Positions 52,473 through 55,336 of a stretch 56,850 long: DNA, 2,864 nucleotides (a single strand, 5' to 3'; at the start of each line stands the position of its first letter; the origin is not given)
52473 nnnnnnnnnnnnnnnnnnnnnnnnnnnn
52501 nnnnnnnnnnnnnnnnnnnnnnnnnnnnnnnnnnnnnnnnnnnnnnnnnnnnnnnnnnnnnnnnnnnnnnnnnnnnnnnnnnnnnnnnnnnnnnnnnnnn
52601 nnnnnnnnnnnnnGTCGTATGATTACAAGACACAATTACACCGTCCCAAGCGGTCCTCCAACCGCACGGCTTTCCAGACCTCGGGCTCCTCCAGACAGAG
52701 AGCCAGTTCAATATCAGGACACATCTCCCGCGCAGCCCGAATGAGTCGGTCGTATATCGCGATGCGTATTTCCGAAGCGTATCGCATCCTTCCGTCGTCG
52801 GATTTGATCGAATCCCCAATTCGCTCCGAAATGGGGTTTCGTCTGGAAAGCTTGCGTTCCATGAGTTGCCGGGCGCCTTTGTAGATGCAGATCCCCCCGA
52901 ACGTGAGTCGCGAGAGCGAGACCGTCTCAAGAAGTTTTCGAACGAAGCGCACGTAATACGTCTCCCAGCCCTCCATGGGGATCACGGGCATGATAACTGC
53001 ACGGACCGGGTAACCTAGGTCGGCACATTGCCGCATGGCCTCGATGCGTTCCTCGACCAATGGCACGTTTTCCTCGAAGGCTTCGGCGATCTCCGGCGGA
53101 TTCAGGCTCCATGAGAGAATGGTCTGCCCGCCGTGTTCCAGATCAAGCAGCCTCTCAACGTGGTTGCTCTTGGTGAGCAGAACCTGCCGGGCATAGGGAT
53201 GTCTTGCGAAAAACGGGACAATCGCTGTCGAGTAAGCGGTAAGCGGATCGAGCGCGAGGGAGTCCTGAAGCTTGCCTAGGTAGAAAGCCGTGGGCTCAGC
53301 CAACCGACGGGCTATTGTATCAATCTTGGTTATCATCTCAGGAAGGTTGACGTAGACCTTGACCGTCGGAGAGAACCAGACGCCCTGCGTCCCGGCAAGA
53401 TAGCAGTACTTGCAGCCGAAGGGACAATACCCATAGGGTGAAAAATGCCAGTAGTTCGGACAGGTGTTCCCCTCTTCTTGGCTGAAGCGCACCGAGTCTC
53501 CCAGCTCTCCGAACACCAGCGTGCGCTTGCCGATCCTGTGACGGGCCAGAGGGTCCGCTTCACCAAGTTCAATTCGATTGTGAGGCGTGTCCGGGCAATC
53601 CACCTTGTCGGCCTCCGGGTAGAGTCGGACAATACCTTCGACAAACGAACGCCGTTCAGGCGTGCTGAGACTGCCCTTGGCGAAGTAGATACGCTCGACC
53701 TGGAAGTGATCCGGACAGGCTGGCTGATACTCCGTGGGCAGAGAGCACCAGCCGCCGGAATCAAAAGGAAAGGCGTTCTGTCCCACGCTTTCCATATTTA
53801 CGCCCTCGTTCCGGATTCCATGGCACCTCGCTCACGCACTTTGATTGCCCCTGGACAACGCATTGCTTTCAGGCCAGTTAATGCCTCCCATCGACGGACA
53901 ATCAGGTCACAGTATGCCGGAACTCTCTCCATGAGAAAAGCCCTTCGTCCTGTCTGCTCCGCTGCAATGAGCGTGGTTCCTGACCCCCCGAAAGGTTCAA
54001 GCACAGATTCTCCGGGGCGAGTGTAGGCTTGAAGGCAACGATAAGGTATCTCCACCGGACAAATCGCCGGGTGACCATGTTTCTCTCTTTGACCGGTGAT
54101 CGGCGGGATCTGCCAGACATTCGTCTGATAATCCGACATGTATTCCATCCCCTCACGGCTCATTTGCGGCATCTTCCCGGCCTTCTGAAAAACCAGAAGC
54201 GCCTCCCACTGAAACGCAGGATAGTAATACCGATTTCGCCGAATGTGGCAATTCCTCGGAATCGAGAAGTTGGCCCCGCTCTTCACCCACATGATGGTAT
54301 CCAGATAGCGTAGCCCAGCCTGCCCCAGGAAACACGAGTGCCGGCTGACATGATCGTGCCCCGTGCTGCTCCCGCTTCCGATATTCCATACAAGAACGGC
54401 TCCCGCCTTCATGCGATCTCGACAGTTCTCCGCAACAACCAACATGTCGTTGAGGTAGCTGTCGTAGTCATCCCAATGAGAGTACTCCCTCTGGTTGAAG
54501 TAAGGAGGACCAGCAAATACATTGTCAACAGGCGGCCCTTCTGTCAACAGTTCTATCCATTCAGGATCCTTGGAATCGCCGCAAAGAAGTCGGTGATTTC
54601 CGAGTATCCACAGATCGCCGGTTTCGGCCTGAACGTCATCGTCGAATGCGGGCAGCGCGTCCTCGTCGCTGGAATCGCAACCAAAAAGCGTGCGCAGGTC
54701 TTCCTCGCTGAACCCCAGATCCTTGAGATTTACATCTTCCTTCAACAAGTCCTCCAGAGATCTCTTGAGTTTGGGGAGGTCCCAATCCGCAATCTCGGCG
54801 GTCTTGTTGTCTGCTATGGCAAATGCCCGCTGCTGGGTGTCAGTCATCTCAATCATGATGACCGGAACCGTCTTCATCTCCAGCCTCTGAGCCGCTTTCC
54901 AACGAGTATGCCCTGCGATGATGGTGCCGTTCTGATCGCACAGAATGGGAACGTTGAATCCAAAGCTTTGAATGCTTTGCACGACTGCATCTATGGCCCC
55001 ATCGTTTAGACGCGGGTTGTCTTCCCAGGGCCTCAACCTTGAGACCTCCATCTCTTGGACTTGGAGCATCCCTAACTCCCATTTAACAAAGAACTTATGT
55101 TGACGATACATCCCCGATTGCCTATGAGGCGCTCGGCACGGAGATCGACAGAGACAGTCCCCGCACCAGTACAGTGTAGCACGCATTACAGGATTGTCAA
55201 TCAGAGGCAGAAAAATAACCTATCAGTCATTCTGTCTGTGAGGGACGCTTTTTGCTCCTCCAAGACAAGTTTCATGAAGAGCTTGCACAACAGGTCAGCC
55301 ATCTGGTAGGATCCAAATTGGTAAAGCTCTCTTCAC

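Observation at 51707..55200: Tight four-gene operon: ParB-DNA methyltransferase, SPL-family radical SAM, DUF523/TudS-like Fe-S protein and an unknown basic-tailed protein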

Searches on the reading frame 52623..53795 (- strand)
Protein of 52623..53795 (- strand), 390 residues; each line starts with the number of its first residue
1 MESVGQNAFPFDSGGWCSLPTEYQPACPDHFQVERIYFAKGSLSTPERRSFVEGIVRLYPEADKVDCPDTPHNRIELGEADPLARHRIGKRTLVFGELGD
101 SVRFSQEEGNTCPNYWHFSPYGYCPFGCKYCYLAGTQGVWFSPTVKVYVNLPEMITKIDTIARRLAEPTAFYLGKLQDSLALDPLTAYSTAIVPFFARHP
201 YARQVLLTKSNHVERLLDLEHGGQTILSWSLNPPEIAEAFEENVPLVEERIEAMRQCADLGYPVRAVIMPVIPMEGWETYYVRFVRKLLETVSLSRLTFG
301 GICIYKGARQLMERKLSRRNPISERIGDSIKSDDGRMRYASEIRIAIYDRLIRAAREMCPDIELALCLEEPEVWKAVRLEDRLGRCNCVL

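Call 3: search_protein_families(library=pfam, proteins=[window:52623-53795:-], max_evalue=0.01)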
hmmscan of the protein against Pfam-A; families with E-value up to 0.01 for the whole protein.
window:52623-53795:- (390 aa): 2 families
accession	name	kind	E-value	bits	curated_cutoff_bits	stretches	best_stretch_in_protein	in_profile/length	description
PF20903.3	SPL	-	1.7e-31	109.8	27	1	68-293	34-255/338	Spore photoproduct lyase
PF04055.27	Radical_SAM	-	6.1e-05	23.7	29.5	1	119-279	2-158/166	Radical SAM superfamily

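Call 8: search_protein_families(library=ncbifam, proteins=[window:52623-53795:-], max_evalue=0.01)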
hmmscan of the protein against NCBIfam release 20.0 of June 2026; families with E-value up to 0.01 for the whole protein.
window:52623-53795:- (390 aa): 4 families
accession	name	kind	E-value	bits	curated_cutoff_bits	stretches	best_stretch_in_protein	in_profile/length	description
TIGR04070.1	photo_TT_lyase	equivalog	1e-35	123.3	400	1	31-292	1-254/338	spore photoproduct lyase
TIGR03886.1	lyase_spl_fam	equivalog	1.6e-16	60.4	437.55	1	53-292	17-261/346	spore photoproduct lyase family protein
TIGR04470.1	rSAM_mob_pairB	equivalog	2.7e-06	27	410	1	204-274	106-178/285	radical SAM mobile pair protein B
NF038135.1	rSAM_Rv2578c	equivalog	3.7e-06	26.2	430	1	110-321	56-279/317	Rv2578c family radical SAM protein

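Call 9: search_protein_families(library=padloc, proteins=[window:52623-53795:-], max_evalue=0.01)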
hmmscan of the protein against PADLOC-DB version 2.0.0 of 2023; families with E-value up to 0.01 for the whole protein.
window:52623-53795:- (390 aa): 0 families

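Call 10: search_protein_families(library=phrogs, proteins=[window:52623-53795:-], max_evalue=0.01)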
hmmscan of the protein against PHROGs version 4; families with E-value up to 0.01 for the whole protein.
window:52623-53795:- (390 aa): 1 family
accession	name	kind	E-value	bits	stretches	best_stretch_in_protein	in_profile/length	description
phrog_13321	-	unknown function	5e-10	40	1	116-322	44-255/307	-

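Call 63: search_solved_structures(query=window:52623-53795:-, max_evalue=0.01, show_alignments=2)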
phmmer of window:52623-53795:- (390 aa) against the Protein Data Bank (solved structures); distinct sequences matched with E-value up to 0.01: 5.
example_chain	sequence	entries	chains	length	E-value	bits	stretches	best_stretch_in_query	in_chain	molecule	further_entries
4fhg_A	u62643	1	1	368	3.5e-27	98.6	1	24-315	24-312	Spore photoproduct lyase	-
4fhe_A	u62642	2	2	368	4.8e-27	98.2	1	24-315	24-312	Spore photoproduct lyase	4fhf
4fhc_A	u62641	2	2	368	9.1e-27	97.3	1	24-315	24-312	Spore photoproduct lyase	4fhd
4rh0_A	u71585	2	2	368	9.4e-27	97.2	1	24-315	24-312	Spore photoproduct lyase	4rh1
4k9r_A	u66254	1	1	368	3.3e-26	95.4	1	24-315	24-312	Spore photoproduct lyase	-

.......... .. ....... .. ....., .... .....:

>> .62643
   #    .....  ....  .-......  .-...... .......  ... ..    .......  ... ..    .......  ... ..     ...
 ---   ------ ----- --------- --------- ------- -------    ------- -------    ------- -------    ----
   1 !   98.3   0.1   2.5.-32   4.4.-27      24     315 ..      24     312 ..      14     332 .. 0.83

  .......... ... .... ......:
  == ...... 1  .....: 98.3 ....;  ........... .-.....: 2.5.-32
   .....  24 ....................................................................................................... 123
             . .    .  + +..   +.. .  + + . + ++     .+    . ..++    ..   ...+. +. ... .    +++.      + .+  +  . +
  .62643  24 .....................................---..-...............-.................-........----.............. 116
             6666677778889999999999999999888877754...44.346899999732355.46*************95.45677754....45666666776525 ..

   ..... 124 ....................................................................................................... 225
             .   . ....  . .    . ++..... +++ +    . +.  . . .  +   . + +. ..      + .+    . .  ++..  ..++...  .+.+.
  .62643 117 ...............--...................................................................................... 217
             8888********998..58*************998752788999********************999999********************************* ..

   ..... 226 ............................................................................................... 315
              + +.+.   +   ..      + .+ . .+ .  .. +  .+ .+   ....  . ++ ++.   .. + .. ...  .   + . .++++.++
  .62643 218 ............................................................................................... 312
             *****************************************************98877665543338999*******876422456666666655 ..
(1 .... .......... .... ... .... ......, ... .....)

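Call 83: find_homologous_proteins(query=window:52623-53795:-, max_evalue=1e-10)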
Query window:52623-53795:- (390 aa): 1972 proteins with E <= 1e-10 among 6475 candidates; the best 120 are listed.
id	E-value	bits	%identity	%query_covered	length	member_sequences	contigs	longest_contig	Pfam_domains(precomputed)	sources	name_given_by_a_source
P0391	9.1e-271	916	100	100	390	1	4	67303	PF20903.4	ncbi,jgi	-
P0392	4.7e-228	775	83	100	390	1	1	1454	PF20903.4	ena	-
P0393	4.2e-194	663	72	100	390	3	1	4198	PF20903.4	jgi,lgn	-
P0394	2.2e-183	628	71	95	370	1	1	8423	PF20903.4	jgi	jgi:spore photoproduct lyase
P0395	5.0e-179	614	69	95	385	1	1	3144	PF20903.4,PF04055.28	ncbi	-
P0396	3.4e-175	601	66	97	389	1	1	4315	PF20903.4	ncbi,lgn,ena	-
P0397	8.0e-175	600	67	96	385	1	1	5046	PF20903.4,PF04055.28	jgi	-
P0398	2.5e-173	595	67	96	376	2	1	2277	PF20903.4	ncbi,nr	ncbi:MAG: hypothetical protein QGD94_09130 [Planctomycetia bacterium]|nr:hypothetical protein [Planc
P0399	4.8e-173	594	65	96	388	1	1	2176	PF20903.4,PF04055.28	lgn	-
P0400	2.3e-172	592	65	97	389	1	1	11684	PF20903.4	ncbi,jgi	ncbi:MAG: SPL family radical SAM protein [Planctomycetota bacterium]|jgi:DNA repair photolyase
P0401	5.3e-172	590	65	97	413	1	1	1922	PF20903.4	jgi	jgi:spore photoproduct lyase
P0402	1.8e-171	589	64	100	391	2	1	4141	PF20903.4,PF04055.28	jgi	-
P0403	1.9e-171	589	67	95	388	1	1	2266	PF20903.4,PF04055.28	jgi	jgi:spore photoproduct lyase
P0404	4.2e-171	587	68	96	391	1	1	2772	PF20903.4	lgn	-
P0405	4.8e-171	587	65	96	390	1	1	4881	PF20903.4,PF04055.28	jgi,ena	-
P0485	3.6e-165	568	65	96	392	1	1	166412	PF20903.4,PF04055.28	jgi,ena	-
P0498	8.2e-165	567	65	96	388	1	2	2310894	PF20903.4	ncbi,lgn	-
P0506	1.4e-164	566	70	91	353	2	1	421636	PF20903.4,PF04055.28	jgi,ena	jgi:DNA repair photolyase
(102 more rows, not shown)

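Call 84: find_encoding_contigs(protein=P0498, flank=5000, max_places=2)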
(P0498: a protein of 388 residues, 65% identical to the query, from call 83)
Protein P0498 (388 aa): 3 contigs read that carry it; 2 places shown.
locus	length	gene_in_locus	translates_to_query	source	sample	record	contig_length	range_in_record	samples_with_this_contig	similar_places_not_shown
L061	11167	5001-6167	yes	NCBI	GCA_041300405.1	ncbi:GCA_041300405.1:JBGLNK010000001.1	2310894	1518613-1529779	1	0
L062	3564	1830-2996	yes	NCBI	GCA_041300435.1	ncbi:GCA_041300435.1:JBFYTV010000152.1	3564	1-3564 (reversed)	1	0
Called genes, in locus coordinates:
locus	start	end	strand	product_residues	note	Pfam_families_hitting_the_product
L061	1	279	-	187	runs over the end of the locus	PF04290:DctQ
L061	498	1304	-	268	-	PF03480:DctP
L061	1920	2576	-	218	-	PF00171:Aldedh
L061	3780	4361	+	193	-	PF02195:ParB_N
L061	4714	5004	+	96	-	PF01555:N6_N4_Mtase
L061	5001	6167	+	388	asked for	PF20903:SPL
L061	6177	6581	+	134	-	-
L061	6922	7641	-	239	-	PF13489:Methyltransf_23, PF08241:Methyltransf_11, PF08242:Methyltransf_12 (weak), PF13649:Methyltransf_25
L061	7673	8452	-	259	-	PF00483:NTP_transferase, PF12804:NTP_transf_3 (weak)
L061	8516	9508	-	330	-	PF01073:3Beta_HSD, PF01370:Epimerase, PF02719:Polysacc_synt_2, PF04321:RmlD_sub_bind, PF05368:NmrA (weak), PF07993:NAD_binding_4, PF08659:KR (weak), PF16363:GDP_Man_Dehyd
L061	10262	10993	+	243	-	PF12844:HTH_19, PF13560:HTH_31, PF01381:HTH_3, PF13413:HTH_25 (faint), PF13443:HTH_26 (faint), PF12844:HTH_19, PF13560:HTH_31, PF01381:HTH_3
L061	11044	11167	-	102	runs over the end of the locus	PF13451:zf_Tbcl, PF23477:zf_Tbcl_2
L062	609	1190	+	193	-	PF02195:ParB_N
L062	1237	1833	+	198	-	PF01555:N6_N4_Mtase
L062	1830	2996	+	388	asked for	PF20903:SPL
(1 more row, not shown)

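Call 85: find_encoding_contigs(protein=P0506, flank=5000, max_places=2)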
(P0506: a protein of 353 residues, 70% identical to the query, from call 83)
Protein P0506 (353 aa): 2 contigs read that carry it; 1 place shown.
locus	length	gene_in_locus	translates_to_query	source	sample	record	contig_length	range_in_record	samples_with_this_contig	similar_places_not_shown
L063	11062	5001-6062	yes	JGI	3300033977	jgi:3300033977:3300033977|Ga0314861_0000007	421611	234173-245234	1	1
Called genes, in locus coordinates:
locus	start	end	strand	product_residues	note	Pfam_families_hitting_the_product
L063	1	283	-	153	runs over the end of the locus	PF01058:Oxidored_q6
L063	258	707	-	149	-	PF00507:Oxidored_q4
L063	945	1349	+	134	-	PF00072:Response_reg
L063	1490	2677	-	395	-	PF01041:DegT_DnrJ_EryC1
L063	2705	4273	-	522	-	PF04909:Amidohydro_2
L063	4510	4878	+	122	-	PF01555:N6_N4_Mtase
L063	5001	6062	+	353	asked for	PF20903:SPL, PF04055:Radical_SAM (faint)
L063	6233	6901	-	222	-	PF13483:Lactamase_B_3, PF12706:Lactamase_B_2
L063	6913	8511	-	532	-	PF00083:Sugar_tr, PF07690:MFS_1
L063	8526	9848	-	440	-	PF25919:BSH_CusB (faint), PF25917:BSH_RND, PF25954:Beta-barrel_RND_2, PF25963:Beta-barrel_AAEA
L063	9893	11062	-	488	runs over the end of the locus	PF02321:OEP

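Call 86: find_encoding_contigs(protein=P0485, flank=5000, max_places=2)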
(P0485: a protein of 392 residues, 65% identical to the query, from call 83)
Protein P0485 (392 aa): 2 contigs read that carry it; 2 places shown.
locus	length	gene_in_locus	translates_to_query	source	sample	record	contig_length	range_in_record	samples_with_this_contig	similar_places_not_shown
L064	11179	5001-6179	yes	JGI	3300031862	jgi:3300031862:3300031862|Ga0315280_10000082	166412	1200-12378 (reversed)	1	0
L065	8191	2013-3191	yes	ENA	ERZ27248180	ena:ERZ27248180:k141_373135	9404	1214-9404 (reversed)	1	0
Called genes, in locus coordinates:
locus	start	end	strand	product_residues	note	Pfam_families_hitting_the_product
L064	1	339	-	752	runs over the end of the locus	PF01326:PPDK_N, PF00391:PEP-utilizers, PF02896:PEP-utilizers_C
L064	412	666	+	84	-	-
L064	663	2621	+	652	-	PF14072:DndB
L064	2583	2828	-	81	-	-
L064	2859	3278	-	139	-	PF04014:MazE_antitoxin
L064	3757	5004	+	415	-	PF02195:ParB_N, PF01555:N6_N4_Mtase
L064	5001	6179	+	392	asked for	PF20903:SPL, PF04055:Radical_SAM (weak)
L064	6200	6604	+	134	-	-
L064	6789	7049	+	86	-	-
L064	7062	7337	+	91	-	PF04014:MazE_antitoxin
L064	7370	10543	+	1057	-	PF02384:N6_Mtase (weak), PF01170:UPF0020 (faint), PF20473:MmeI_Mtase (faint), PF07669:Eco57I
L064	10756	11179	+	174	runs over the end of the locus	-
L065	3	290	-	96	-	?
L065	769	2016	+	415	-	PF02195:ParB_N, PF01555:N6_N4_Mtase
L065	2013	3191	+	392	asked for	PF20903:SPL, PF04055:Radical_SAM (weak)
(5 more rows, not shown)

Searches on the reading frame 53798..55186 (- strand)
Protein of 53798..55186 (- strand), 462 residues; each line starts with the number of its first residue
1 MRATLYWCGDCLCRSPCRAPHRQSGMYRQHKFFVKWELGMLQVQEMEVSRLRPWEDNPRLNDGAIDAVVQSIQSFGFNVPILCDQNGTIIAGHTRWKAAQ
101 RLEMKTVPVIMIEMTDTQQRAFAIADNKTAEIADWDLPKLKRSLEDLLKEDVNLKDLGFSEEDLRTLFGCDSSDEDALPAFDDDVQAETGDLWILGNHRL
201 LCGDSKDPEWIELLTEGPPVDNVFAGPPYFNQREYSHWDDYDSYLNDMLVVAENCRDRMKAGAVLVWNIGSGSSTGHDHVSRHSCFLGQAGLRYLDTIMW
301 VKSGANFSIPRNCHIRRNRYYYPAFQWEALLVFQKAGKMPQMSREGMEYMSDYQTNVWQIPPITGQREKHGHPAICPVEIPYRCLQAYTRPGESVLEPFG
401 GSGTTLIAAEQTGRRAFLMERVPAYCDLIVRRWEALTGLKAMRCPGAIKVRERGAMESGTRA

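Call 3: search_protein_families(library=pfam, proteins=[window:53798-55186:-], max_evalue=0.01)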
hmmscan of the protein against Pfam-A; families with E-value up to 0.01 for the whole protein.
window:53798-55186:- (462 aa): 2 families
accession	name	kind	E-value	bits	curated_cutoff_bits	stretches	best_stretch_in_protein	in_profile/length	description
PF01555.25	N6_N4_Mtase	-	2.1e-30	106.7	26.7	1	220-430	1-220/221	DNA methylase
PF02195.25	ParB_N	-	5.1e-11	42.9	26.3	1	42-127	2-93/95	ParB N-terminal domain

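Call 8: search_protein_families(library=ncbifam, proteins=[window:53798-55069:-], max_evalue=0.01)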
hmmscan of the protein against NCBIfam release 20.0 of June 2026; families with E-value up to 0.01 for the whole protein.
window:53798-55069:- (423 aa): 7 families
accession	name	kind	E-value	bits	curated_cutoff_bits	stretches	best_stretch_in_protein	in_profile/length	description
TIGR00180.1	parB_part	domain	5.9e-14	52.2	58.45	1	4-90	5-99/186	ParB/RepB/Spo0J family partition protein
NF050803.1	DnaMtaseCcrMCaul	equivalog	1.6e-11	43.8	830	1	196-402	58-255/350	adenine-specific DNA-methyltransferase CcrM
TIGR04285.1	nucleoid_noc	exception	1.3e-10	41.1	315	1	3-88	1-91/255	nucleoid occlusion protein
NF008572.0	PRK11524.1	equivalog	9.1e-09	34.8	292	1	316-401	177-263/294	adenine-specific DNA-methyltransferase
NF010253.0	PRK13699.1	subfamily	1.7e-07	31.2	244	1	331-404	142-213/226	DNA methyltransferase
TIGR03734.1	PRTRC_parB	hypoth_equivalog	0.00025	19.7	278.6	1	21-90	12-89/555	PRTRC system ParB family protein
NF053625.1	SerKinSerKArch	equivalog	0.0074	15.5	380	0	21-78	30-93/244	ADP-dependent L-serine kinase SerK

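Call 9: search_protein_families(library=padloc, proteins=[window:53798-55069:-], max_evalue=0.01)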
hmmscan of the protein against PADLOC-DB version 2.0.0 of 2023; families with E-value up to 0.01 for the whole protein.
window:53798-55069:- (423 aa): 48 families (the best 25 are shown)
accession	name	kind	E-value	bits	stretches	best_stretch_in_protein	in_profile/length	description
PDLC03229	MTase_II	-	3.4e-63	211.9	1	4-418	10-425/436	Type II methyltransferase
PDLC03353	MTase_II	-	4.3e-35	119.5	1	181-394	28-250/260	Type II methyltransferase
PDLC03371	MTase_II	-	2e-19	68.2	1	235-396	94-254/260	Type II methyltransferase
PDLC03350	MTase_II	-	5.9e-19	66.6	1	183-393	78-294/312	Type II methyltransferase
PDLC03236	MTase_II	-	1.6e-17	61.2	1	183-392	671-897/912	Type II methyltransferase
PDLC03246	MTase_II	-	1.8e-17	61.6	1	181-392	132-364/376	Type II methyltransferase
PDLC03387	MTase_II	-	1.9e-16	58.1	2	279-395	176-276/289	Type II methyltransferase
PDLC03299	MTase_II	-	2.1e-16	58.3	1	286-398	143-261/296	Type II methyltransferase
PDLC03276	MTase_II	-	2e-15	55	1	181-391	163-397/404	Type II methyltransferase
PDLC03260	MTase_II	-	2e-14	51.3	1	251-397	170-310/349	Type II methyltransferase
PDLC03259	MTase_II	-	1e-13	49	1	158-381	3-242/423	Type II methyltransferase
PDLC03320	MTase_II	-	9.7e-12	42.6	1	316-398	195-278/289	Type II methyltransferase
PDLC03363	MTase_II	-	4.6e-11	40.6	1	307-395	31-119/294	Type II methyltransferase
PDLC03300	MTase_II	-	1.5e-10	38.7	1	315-400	196-282/302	Type II methyltransferase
PDLC03265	MTase_II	-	2.3e-10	38.5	1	315-397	251-331/333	Type II methyltransferase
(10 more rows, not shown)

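Call 10: search_protein_families(library=phrogs, proteins=[window:53798-55069:-], max_evalue=0.01)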
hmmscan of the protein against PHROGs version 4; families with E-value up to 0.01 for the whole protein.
window:53798-55069:- (423 aa): 31 families (the best 25 are shown)
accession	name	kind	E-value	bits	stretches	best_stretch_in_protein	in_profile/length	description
phrog_498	-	other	1.9e-89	301.9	1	3-405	34-431/633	DNA methyltransferase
phrog_620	-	DNA, RNA and nucleotide metabolism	4.6e-45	155.3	1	2-135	7-141/217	ParB-like partition protein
phrog_67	-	other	1.2e-39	137.9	1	148-399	106-348/743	DNA methyltransferase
phrog_8071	-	DNA, RNA and nucleotide metabolism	4.8e-37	129.1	1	2-189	5-202/389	ParB-like partition protein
phrog_15396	-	DNA, RNA and nucleotide metabolism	8.3e-28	98.9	1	1-130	1-132/258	ParB-like partition nuclease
phrog_940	-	DNA, RNA and nucleotide metabolism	1.1e-25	91.8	1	1-125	3-129/388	nuclease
phrog_723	-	DNA, RNA and nucleotide metabolism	7.9e-24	85.7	1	2-149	11-161/223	ParB-like partition protein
phrog_930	-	DNA, RNA and nucleotide metabolism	1.8e-22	81.3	1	3-130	6-134/223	ParB-like partition protein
phrog_3008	-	other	3.3e-20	73.4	1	318-404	134-221/244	DNA methyltransferase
phrog_18056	-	DNA, RNA and nucleotide metabolism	4.9e-19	69.5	1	3-89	2-89/387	ParB-like partition nuclease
phrog_4715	-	DNA, RNA and nucleotide metabolism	4.6e-18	66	1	3-112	146-262/630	ParB-like partition protein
phrog_9353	-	unknown function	6.6e-18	66.5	1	5-137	12-146/245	-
phrog_6218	-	DNA, RNA and nucleotide metabolism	4.8e-12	46.8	1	3-89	4-97/506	ParB-like partition protein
phrog_23085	-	unknown function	8.4e-11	42.7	1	311-397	21-108/138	-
phrog_5475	-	unknown function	5.6e-10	39.6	1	5-89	4-86/458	-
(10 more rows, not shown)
